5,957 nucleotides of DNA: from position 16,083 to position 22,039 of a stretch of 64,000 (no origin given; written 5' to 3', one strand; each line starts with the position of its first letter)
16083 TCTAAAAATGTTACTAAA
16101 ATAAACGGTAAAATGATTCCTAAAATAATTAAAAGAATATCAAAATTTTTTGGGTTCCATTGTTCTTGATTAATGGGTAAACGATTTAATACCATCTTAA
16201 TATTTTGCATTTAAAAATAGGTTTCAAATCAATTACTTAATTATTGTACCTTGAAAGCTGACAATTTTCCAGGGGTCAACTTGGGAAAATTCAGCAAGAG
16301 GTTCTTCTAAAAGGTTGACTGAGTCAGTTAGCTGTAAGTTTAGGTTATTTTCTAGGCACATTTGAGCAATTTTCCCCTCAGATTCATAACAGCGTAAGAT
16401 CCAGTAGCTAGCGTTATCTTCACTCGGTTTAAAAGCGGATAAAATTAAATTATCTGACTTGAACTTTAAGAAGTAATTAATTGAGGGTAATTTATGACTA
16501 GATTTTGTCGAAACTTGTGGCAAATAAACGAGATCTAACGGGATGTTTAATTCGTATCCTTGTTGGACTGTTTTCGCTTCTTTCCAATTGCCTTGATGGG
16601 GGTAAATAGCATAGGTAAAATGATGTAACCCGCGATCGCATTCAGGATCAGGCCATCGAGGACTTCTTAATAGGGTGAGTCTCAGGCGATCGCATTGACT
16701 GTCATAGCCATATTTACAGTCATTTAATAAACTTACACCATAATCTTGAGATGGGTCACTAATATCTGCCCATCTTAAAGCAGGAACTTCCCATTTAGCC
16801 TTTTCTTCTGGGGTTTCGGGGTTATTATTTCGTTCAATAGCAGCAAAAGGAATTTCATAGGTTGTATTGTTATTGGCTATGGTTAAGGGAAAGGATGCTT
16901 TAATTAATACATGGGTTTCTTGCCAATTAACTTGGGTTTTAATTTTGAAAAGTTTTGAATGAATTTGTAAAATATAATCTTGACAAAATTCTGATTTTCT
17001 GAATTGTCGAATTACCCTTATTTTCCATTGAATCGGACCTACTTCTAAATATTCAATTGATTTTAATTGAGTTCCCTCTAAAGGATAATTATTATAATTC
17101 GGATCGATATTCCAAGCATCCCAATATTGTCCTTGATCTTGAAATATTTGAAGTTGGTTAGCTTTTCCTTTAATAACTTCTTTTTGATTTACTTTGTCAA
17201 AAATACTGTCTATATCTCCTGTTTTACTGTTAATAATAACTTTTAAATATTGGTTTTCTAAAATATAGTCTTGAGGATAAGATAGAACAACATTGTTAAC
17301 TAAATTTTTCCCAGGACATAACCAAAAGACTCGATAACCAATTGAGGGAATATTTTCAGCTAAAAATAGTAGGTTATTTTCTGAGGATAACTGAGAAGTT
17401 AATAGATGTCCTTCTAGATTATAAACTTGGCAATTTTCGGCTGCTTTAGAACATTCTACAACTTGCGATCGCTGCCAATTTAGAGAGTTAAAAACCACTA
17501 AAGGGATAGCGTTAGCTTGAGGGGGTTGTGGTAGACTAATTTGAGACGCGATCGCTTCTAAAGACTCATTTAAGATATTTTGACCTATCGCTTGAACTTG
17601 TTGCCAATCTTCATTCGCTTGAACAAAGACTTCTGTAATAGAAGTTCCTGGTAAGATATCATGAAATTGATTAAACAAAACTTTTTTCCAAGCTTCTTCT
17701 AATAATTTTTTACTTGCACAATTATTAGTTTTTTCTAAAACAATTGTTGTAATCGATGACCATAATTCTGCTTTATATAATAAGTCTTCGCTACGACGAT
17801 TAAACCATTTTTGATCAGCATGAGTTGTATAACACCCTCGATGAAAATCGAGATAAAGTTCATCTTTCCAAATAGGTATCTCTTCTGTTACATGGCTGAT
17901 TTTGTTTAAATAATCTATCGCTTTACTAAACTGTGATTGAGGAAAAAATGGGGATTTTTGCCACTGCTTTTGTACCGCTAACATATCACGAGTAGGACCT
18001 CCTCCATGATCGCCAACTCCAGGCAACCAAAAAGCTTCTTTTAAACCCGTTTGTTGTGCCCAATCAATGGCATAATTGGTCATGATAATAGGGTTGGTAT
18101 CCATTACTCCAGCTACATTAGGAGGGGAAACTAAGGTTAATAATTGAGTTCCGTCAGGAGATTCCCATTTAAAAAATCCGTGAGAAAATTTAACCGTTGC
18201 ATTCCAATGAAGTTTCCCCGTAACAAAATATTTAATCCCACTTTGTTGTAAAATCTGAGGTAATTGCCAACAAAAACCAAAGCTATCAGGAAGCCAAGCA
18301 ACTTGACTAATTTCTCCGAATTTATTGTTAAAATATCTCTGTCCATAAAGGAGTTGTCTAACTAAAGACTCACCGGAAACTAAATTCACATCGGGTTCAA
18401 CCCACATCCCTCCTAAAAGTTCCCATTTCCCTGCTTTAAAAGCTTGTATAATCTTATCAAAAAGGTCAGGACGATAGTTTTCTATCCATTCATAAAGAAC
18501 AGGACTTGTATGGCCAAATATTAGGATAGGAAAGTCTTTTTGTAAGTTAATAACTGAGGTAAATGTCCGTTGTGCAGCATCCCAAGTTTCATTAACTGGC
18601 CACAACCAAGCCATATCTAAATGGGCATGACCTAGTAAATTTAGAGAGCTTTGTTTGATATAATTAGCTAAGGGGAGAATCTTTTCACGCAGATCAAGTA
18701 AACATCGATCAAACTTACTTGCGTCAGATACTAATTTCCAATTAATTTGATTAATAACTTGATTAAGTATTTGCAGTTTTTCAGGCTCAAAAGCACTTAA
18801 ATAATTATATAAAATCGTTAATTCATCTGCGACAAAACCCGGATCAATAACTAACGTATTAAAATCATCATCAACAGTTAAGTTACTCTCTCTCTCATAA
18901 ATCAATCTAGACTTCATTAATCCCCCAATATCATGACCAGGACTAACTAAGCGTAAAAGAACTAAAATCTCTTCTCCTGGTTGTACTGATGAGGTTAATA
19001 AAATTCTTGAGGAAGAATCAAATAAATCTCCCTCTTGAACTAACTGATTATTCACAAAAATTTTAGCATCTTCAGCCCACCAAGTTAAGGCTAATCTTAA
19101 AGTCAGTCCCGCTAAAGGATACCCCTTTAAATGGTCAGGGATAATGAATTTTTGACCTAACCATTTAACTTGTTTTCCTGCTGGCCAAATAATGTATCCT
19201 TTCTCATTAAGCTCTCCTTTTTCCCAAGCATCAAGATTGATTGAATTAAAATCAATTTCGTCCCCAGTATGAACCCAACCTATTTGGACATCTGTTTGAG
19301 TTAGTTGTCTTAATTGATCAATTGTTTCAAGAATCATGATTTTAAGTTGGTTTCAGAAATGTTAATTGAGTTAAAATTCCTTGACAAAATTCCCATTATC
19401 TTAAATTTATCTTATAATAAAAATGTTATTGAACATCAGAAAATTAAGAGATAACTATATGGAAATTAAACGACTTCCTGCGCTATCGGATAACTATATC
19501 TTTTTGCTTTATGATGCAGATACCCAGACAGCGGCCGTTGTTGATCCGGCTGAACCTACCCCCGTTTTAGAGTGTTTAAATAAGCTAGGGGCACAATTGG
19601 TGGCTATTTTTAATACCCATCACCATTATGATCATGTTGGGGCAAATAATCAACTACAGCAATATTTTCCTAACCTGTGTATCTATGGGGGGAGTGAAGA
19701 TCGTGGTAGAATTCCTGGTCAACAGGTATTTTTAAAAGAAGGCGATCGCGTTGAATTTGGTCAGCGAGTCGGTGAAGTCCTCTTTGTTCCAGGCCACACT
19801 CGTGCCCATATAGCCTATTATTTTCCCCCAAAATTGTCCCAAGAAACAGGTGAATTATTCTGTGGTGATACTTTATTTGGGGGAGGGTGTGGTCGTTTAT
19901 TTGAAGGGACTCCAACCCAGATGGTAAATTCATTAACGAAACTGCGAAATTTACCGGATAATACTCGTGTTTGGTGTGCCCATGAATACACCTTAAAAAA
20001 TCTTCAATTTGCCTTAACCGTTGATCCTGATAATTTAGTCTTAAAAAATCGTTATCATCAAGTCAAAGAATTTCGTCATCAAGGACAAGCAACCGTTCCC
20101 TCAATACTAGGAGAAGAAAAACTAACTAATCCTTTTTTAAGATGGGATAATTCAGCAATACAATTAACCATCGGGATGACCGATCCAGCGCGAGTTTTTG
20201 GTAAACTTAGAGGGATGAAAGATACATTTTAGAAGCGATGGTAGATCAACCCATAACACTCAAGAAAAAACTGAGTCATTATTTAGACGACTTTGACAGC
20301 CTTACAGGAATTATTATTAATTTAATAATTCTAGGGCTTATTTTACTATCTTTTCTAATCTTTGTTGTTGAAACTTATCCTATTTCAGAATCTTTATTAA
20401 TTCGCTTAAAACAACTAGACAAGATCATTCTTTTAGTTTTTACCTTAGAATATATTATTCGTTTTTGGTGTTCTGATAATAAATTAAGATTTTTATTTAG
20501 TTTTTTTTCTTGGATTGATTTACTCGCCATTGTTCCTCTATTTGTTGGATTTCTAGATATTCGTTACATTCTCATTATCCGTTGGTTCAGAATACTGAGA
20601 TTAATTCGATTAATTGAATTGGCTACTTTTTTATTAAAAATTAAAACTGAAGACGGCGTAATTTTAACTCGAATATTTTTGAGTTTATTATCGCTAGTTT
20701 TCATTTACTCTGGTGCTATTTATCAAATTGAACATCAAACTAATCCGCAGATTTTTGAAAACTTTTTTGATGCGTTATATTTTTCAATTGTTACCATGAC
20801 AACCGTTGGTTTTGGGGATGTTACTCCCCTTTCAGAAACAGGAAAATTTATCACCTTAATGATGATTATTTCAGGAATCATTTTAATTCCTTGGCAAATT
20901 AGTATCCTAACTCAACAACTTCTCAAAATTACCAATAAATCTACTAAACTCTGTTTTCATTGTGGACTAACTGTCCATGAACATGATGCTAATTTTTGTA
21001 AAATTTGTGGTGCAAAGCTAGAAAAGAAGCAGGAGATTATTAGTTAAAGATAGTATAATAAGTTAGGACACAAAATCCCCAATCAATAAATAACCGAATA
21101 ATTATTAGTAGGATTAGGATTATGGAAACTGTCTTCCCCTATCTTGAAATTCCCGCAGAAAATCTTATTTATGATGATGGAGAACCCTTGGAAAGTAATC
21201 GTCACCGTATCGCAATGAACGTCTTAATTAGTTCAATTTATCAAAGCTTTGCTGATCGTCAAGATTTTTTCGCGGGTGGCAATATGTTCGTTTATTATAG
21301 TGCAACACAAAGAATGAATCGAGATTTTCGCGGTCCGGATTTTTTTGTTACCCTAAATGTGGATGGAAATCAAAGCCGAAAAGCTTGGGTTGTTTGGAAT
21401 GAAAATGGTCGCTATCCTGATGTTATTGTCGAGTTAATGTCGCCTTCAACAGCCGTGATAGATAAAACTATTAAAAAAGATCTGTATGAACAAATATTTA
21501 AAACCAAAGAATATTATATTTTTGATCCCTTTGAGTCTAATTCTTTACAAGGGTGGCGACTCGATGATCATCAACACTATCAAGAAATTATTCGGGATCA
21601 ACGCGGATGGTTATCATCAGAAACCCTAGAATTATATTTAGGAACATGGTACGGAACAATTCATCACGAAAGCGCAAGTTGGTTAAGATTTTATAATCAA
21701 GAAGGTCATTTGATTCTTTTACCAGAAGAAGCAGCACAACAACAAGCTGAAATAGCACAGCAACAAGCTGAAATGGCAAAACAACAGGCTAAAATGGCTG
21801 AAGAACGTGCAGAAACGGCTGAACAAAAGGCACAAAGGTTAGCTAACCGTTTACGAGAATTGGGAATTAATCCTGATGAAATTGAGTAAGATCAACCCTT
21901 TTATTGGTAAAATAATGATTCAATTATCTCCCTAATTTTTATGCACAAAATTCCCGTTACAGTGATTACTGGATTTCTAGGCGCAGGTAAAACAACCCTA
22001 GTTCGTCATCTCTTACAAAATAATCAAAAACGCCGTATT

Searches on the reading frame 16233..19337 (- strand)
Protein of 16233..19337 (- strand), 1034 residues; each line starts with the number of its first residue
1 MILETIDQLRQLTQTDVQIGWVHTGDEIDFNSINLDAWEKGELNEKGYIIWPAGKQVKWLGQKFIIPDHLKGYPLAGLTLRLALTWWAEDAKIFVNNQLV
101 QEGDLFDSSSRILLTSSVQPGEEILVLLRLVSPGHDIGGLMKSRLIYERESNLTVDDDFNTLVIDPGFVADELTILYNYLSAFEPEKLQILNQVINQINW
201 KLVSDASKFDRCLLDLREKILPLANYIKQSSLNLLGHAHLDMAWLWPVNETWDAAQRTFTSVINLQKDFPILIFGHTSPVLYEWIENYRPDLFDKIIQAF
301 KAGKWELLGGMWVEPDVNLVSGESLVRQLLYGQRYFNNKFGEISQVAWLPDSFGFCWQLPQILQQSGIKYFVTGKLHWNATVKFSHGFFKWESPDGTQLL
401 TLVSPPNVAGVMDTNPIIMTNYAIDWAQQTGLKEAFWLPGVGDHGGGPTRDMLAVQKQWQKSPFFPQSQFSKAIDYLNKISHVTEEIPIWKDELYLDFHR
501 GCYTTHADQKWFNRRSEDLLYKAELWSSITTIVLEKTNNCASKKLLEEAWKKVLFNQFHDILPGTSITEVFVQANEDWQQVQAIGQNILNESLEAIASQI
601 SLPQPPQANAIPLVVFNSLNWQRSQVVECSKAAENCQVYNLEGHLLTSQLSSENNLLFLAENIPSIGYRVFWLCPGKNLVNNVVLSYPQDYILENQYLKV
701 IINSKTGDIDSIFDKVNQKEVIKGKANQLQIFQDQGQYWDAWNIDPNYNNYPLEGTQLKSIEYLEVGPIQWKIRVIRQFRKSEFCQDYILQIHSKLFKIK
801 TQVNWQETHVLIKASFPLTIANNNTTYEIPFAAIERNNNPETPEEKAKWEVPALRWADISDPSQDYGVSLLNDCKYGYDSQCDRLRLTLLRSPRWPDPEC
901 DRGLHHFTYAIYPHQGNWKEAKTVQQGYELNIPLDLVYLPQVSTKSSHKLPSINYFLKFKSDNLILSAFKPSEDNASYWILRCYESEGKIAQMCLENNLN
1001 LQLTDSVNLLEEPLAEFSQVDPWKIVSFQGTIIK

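Call 66: search_protein_families(library=pfam, proteins=[window:16233-19337:-], max_evalue=0.0001)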
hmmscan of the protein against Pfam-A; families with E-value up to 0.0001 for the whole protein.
window:16233-19337:- (1034 aa): 5 families
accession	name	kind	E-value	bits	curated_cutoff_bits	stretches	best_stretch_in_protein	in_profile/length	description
PF01074.27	Glyco_hydro_38N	-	6.8e-83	278.6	25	1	233-490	3-269/270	Glycosyl hydrolases family 38 N-terminal domain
PF07748.19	Glyco_hydro_38C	-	6.1e-67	226.3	25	1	693-899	1-206/206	Glycosyl hydrolases family 38 C-terminal domain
PF09261.16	Alpha-mann_mid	-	2.3e-27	95.4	31.1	1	498-596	2-96/96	Alpha mannosidase middle domain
PF17677.7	Glyco_hydro38C2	-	3.1e-11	43.6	22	1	963-1028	1-72/72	Glycosyl hydrolases family 38 C-terminal beta sandwich domain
PF03065.20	Glyco_hydro_57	-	9.7e-07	28.8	21.2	1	273-381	71-179/291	Glycosyl hydrolase family 57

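Call 67: search_protein_families(library=padloc, proteins=[window:16233-19337:-], max_evalue=0.00001)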
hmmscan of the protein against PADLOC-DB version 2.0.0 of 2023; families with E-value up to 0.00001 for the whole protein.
window:16233-19337:- (1034 aa): 0 families

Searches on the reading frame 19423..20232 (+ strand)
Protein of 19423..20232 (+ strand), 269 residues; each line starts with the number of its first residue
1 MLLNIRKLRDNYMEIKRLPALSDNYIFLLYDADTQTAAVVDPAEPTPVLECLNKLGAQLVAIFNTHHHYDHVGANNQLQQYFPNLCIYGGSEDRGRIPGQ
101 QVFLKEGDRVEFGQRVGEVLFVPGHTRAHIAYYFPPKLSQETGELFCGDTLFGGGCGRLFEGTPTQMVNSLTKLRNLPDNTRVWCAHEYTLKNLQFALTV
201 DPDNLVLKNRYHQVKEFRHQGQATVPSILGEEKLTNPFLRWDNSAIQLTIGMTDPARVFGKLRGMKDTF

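Call 66: search_protein_families(library=pfam, proteins=[window:19423-20232:+], max_evalue=0.0001)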
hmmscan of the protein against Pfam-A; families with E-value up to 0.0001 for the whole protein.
window:19423-20232:+ (269 aa): 2 families
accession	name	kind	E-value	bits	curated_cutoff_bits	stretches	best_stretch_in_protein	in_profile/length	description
PF16123.11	HAGH_C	-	5.9e-29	100.7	25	1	188-269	1-83/83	Hydroxyacylglutathione hydrolase C-terminus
PF00753.33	Lactamase_B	-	2.3e-16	60.8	22.7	1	30-187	12-196/196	Metallo-beta-lactamase superfamily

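Call 67: search_protein_families(library=padloc, proteins=[window:19423-20232:+], max_evalue=0.00001)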
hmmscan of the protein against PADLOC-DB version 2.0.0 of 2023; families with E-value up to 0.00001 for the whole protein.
window:19423-20232:+ (269 aa): 0 families

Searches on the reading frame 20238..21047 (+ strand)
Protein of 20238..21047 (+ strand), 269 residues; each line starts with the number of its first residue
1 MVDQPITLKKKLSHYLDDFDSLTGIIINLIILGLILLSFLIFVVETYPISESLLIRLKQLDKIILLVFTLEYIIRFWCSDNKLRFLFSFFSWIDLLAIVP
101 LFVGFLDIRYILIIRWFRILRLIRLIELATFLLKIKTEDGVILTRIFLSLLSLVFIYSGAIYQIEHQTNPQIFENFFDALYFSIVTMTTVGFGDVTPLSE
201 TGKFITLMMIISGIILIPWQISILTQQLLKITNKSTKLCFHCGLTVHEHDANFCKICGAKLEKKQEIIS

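Call 66: search_protein_families(library=pfam, proteins=[window:20238-21047:+], max_evalue=0.0001)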
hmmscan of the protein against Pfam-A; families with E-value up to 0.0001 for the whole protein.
window:20238-21047:+ (269 aa): 2 families
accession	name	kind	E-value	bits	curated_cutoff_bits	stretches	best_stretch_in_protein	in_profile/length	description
PF00520.37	Ion_trans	-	4.9e-26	91.8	25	1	27-224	4-229/241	Ion transport protein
PF07885.22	Ion_trans_2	-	9e-19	67.6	22.5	1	151-228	3-77/79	Ion channel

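Call 67: search_protein_families(library=padloc, proteins=[window:20238-21047:+], max_evalue=0.00001)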
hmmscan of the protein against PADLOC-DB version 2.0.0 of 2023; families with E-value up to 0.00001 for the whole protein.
window:20238-21047:+ (269 aa): 0 families

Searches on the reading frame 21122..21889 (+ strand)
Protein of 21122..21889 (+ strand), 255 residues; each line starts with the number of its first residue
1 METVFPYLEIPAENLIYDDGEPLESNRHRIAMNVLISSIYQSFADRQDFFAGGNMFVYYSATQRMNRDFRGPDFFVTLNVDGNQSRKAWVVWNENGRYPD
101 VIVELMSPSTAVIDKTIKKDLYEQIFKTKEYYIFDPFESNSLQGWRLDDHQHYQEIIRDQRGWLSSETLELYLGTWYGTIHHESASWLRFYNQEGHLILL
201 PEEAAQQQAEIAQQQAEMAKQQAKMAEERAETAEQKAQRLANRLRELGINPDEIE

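Call 66: search_protein_families(library=pfam, proteins=[window:21122-21889:+], max_evalue=0.0001)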
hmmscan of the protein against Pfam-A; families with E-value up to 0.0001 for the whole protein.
window:21122-21889:+ (255 aa): 1 family
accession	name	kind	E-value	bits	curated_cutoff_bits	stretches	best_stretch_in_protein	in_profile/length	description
PF05685.18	Uma2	-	2.8e-17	63.2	27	1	12-171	12-164/172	Putative restriction endonuclease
